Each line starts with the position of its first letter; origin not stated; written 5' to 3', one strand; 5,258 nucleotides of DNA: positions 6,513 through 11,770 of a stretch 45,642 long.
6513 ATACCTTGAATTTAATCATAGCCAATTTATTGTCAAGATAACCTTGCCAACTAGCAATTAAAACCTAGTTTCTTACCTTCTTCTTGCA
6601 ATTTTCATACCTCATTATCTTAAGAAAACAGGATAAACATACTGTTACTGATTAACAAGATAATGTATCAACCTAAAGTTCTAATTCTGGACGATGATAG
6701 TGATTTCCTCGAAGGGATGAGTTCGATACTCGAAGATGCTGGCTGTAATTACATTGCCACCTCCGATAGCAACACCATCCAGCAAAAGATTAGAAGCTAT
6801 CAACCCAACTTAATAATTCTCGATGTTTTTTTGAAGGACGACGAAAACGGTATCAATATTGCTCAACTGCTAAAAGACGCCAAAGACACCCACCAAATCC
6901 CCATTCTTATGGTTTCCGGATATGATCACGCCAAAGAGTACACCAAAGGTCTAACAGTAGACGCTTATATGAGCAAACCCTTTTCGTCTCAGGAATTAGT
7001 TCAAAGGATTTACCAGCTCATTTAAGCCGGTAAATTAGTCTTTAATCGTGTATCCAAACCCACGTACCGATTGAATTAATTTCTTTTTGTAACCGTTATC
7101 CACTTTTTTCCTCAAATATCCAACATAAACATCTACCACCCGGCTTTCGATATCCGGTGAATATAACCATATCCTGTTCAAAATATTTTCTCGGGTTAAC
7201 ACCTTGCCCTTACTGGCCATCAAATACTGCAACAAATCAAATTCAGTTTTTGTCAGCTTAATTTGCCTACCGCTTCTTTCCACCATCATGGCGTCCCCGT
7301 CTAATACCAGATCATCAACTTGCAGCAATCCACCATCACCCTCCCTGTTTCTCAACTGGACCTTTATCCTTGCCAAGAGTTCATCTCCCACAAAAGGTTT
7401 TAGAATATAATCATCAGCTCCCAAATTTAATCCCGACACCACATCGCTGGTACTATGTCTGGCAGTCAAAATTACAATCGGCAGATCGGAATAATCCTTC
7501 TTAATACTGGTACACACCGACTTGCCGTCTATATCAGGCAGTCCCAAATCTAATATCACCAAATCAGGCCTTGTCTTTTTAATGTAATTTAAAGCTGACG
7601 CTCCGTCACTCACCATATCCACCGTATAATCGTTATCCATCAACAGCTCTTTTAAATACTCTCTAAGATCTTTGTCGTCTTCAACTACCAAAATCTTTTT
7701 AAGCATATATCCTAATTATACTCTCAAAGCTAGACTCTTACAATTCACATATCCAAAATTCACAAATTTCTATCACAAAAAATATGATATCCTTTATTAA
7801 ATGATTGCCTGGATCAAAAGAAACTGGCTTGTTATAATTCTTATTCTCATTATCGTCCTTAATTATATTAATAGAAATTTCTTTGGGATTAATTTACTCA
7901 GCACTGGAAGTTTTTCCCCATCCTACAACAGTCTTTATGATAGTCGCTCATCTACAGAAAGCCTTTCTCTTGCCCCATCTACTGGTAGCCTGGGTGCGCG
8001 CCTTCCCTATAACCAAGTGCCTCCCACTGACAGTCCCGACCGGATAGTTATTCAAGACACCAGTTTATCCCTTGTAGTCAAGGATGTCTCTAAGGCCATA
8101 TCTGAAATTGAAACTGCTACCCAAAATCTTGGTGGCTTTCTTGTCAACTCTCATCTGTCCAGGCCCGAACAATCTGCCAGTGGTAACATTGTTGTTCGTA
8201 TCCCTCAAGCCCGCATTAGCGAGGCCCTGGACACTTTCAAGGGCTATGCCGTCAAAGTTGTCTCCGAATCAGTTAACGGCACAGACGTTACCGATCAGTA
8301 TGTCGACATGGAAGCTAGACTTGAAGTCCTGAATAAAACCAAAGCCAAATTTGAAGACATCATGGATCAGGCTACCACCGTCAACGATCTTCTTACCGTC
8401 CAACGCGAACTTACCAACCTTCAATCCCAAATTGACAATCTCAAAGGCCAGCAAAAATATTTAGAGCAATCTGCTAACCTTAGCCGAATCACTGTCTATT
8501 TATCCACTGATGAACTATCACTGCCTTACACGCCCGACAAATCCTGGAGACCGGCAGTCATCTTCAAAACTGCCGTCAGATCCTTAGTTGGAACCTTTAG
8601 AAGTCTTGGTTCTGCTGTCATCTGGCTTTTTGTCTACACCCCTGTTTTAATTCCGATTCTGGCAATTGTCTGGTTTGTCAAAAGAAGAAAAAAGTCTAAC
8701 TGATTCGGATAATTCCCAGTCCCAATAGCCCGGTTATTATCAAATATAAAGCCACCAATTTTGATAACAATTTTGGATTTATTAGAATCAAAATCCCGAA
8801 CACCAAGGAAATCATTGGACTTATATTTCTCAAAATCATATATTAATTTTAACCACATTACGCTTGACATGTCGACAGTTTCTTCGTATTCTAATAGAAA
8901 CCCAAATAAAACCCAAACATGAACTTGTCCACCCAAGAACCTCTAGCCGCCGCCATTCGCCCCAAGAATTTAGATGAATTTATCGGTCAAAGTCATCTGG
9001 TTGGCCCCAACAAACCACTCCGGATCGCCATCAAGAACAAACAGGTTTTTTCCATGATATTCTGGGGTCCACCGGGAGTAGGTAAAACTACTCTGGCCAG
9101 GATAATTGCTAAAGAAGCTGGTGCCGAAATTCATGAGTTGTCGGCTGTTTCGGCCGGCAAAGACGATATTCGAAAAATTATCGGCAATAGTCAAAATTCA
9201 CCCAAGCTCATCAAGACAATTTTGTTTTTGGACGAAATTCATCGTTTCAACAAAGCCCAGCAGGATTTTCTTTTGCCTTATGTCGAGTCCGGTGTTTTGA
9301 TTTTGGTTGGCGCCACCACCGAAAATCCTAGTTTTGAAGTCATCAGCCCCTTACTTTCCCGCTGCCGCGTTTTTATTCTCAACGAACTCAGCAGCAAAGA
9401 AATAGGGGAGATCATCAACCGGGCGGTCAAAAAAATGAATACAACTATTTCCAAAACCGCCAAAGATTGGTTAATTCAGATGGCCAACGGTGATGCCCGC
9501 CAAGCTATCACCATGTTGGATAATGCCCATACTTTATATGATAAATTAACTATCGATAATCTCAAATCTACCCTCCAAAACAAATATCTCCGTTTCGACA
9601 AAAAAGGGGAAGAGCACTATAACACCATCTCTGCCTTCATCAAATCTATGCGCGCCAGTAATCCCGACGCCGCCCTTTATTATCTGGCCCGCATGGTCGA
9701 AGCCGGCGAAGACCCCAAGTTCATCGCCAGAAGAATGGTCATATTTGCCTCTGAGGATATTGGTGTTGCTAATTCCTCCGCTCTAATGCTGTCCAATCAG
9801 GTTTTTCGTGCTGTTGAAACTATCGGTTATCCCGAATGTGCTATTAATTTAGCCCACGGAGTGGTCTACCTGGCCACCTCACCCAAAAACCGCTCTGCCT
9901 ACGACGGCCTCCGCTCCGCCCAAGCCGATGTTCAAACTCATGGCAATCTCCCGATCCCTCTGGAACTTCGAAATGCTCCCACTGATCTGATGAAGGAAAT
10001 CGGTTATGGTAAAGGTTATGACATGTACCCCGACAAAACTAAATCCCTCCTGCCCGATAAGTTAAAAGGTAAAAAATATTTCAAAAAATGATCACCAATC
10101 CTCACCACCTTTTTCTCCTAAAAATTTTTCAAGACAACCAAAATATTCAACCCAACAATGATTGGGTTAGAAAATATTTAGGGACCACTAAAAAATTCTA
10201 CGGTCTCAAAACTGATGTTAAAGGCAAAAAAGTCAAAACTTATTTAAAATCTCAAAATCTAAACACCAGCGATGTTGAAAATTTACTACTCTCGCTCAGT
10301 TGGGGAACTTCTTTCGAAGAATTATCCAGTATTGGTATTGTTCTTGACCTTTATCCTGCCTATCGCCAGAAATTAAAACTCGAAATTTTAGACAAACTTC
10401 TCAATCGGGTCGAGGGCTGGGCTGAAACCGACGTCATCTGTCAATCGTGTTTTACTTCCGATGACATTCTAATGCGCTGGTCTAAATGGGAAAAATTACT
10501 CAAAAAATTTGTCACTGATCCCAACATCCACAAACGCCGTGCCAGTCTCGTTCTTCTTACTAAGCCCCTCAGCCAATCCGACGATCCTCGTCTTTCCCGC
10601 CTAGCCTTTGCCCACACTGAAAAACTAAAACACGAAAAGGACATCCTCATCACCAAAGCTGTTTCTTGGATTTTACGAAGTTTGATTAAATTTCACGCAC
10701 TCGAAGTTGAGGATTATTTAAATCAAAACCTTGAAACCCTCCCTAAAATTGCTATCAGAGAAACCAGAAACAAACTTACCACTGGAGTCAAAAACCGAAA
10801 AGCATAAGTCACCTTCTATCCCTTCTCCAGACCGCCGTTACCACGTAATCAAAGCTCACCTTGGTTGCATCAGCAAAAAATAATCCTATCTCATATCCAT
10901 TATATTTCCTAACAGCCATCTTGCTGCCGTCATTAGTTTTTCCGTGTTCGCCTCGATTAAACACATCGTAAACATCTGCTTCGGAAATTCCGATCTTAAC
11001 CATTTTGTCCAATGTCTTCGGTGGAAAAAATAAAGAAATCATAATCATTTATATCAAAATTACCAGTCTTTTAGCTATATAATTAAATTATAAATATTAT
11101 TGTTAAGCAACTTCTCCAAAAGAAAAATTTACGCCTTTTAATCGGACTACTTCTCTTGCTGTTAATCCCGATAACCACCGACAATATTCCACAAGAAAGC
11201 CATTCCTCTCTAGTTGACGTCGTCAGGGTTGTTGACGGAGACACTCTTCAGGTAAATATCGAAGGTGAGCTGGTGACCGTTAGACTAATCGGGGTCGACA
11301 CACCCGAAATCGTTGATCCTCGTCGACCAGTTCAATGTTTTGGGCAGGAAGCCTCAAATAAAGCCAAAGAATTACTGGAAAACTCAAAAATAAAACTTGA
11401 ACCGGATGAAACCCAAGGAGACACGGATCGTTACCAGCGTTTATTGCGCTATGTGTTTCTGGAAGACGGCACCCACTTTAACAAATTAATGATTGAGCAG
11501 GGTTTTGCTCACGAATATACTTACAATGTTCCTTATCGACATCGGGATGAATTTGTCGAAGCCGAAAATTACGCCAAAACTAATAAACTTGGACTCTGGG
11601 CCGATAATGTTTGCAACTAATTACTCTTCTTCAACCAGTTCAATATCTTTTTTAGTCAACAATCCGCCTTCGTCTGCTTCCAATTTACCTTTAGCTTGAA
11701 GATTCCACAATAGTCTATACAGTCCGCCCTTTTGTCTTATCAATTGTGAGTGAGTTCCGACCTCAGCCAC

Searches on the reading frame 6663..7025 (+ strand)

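Call 66: search_protein_families(library=pfam, proteins=[window:6663-7025:+], max_evalue=0.001)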
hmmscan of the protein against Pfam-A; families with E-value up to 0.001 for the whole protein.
window:6663-7025:+ (120 aa): 2 families
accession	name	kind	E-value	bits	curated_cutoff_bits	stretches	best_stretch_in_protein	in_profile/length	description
PF00072.30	Response_reg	-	1.1e-17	64.7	30.2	1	6-116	1-110/111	Response regulator receiver domain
PF06490.17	FleQ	-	2.9e-06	28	22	1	5-117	1-104/108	Flagellar regulatory protein FleQ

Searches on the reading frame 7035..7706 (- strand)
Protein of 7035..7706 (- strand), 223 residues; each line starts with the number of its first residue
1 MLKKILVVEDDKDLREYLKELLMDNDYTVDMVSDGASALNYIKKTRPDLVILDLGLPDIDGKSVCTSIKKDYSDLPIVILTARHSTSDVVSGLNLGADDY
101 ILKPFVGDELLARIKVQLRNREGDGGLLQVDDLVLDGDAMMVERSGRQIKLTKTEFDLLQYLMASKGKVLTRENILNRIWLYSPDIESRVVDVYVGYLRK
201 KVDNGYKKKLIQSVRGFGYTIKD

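Call 66: search_protein_families(library=pfam, proteins=[window:7035-7706:-], max_evalue=0.001)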
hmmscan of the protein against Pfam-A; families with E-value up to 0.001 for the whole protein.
window:7035-7706:- (223 aa): 2 families
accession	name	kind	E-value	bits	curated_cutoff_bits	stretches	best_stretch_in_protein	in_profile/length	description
PF00072.30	Response_reg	-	4e-31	107.9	30.2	1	5-115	1-111/111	Response regulator receiver domain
PF00486.34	Trans_reg_C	-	1.8e-25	89.2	26.2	1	146-220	1-76/77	Transcriptional regulatory protein, C terminal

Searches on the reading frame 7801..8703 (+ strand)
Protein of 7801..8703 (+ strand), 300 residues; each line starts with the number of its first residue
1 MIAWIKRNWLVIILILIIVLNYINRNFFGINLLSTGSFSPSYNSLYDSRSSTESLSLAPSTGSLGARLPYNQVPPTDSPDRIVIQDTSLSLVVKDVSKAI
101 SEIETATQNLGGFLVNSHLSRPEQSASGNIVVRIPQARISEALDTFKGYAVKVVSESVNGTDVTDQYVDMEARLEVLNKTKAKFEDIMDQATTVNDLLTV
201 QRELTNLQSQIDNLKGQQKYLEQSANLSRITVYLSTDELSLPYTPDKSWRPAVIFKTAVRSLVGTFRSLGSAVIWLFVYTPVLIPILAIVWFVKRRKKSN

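Call 66: search_protein_families(library=pfam, proteins=[window:7801-8703:+], max_evalue=0.001)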
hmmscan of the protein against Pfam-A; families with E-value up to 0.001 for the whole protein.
window:7801-8703:+ (300 aa): 1 family
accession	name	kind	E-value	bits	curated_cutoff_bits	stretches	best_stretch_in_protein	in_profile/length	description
PF14257.11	DUF4349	-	3.3e-48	164.3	27.7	1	83-292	3-210/213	Domain of unknown function (DUF4349)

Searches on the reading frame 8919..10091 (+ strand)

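Call 66: search_protein_families(library=pfam, proteins=[window:8919-10091:+], max_evalue=0.001)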
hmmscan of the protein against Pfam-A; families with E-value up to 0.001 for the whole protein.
window:8919-10091:+ (390 aa): 11 families
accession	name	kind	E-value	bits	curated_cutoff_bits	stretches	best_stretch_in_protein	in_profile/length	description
PF12002.13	MgsA_C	-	1.8e-51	174.8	27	1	247-389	2-149/167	MgsA AAA+ ATPase C terminal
PF16193.11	AAA_assoc_2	-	1.1e-21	77.3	34.3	1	173-245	3-81/81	AAA C-terminal domain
PF00004.35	AAA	-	2.3e-18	67.3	21.2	1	46-154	1-128/131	ATPase family associated with various cellular activities (AAA)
PF05496.18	RuvB_N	-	1.5e-17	64.2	27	1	13-132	1-119/159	Holliday junction DNA helicase RuvB P-loop domain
PF07728.20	AAA_5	-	4.9e-07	30.3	22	0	46-130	2-98/139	AAA domain (dynein-related subfamily)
PF13173.12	AAA_14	-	1.3e-05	25.7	27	1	47-162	6-128/129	AAA domain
PF01078.27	Mg_chelatase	-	4.4e-05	23.4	20.3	0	43-75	22-58/207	Magnesium chelatase, subunit ChlI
PF00158.32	Sigma54_activat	-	5.5e-05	23.4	20.2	0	100-136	95-131/168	Sigma-54 interaction domain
PF20720.3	nSTAND3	-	0.00011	22.3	27.2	1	47-106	21-73/155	Novel STAND NTPase 3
PF13401.12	AAA_22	-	0.00015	22.5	27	0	46-70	8-32/130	AAA domain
PF25361.1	AAA_lid_RFC1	-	0.00068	19.5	34.9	0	174-216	16-58/59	RFC1-like, AAA+ ATPase lid domain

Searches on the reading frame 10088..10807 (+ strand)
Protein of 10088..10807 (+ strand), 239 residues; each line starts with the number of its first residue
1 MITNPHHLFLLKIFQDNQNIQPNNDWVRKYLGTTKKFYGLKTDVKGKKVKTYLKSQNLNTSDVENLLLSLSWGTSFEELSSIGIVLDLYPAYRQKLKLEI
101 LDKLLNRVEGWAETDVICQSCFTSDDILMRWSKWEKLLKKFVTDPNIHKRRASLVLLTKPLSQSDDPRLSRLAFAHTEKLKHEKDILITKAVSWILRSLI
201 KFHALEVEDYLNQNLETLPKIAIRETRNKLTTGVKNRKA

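Call 66: search_protein_families(library=pfam, proteins=[window:10088-10807:+], max_evalue=0.001)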
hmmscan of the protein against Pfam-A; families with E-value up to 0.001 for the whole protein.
window:10088-10807:+ (239 aa): 1 family
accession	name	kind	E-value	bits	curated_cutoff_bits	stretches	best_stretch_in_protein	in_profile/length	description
PF08713.17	DNA_alkylation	-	2.1e-22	80.3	21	1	27-230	17-213/213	DNA alkylation repair enzyme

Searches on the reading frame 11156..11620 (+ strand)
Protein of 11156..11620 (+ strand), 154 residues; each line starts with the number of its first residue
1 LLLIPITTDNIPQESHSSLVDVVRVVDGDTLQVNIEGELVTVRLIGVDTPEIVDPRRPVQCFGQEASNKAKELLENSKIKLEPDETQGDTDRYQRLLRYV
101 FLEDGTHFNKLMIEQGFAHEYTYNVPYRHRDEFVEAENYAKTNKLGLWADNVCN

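Call 66: search_protein_families(library=pfam, proteins=[window:11156-11620:+], max_evalue=0.001)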
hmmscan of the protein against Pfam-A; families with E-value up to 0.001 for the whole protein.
window:11156-11620:+ (154 aa): 1 family
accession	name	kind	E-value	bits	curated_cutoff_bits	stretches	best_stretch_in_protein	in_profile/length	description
PF00565.23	SNase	-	9.4e-26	90.8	21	1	41-150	1-107/107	Staphylococcal nuclease homologue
